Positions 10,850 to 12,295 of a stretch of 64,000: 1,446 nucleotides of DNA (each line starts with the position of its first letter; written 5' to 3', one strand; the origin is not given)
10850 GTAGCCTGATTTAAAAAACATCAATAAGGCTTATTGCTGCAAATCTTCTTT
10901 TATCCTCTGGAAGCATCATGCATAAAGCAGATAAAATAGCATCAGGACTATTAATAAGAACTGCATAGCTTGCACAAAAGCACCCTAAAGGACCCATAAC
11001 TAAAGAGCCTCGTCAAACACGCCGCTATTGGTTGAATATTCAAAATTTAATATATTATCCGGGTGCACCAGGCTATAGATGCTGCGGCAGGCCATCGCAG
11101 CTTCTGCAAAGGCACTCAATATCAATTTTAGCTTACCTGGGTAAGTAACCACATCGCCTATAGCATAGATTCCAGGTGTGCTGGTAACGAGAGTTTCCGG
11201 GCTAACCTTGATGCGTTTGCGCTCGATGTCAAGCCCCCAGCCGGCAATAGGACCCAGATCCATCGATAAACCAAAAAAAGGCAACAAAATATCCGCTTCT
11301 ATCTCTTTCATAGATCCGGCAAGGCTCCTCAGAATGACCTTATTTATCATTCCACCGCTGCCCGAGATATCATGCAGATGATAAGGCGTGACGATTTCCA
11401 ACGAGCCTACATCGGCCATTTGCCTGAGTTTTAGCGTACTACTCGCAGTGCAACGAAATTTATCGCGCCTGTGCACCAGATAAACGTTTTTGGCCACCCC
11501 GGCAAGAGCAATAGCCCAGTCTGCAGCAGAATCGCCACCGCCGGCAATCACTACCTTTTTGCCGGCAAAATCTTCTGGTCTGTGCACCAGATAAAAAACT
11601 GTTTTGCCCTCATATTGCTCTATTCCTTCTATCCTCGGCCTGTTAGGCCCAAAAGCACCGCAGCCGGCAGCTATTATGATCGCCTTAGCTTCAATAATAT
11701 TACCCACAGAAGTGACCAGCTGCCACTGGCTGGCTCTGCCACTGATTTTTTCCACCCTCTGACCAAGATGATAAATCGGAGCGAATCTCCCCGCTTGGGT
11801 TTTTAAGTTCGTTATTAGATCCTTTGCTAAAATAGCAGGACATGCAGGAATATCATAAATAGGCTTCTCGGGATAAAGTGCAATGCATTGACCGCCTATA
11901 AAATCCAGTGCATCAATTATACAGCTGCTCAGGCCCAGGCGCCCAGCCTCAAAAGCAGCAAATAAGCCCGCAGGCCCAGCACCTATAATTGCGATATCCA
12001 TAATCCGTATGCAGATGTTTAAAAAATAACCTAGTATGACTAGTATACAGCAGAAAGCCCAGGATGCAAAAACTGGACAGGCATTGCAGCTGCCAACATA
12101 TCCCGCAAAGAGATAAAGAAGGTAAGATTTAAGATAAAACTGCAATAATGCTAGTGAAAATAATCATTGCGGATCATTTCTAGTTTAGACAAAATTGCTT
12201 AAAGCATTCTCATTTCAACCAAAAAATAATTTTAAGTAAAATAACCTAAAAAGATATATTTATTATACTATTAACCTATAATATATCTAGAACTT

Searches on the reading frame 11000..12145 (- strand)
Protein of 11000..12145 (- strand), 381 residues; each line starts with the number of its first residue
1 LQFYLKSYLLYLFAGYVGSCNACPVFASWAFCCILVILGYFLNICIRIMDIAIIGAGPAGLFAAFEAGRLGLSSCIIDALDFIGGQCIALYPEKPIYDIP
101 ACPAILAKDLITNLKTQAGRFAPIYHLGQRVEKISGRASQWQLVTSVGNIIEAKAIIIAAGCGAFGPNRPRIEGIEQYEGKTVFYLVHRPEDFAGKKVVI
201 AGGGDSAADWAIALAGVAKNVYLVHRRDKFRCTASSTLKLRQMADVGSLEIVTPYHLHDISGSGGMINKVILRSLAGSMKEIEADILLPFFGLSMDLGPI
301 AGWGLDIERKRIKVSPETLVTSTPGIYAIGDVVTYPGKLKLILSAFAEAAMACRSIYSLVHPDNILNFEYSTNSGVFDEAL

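Call 68: search_protein_families(library=pfam, proteins=[window:11000-12145:-], max_evalue=0.0001)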
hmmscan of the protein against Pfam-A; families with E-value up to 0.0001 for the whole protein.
window:11000-12145:- (381 aa): 7 families
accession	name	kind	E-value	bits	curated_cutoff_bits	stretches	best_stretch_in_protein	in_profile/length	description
PF07992.20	Pyr_redox_2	-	1.6e-28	100.4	26.1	1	49-348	1-290/291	Pyridine nucleotide-disulphide oxidoreductase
PF13738.12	Pyr_redox_3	-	1.7e-22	80.5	30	1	126-330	99-305/305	Pyridine nucleotide-disulphide oxidoreductase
PF00070.33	Pyr_redox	-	1.9e-09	38.4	22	1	197-270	1-77/82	Pyridine nucleotide-disulphide oxidoreductase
PF03486.20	HI0933_like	-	3.2e-09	37.1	50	0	50-83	2-35/244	HI0933-like protein Rossmann domain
PF12831.13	FAD_oxidored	-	9.5e-08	32.2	27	1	50-87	1-38/416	FAD dependent oxidoreductase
PF13450.12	NAD_binding_8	-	2e-05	25.2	21.9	1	53-87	1-35/68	NAD(P)-binding Rossmann-like domain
PF00743.25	FMO-like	-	5.6e-05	22.2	22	1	138-228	121-216/532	Flavin-binding monooxygenase-like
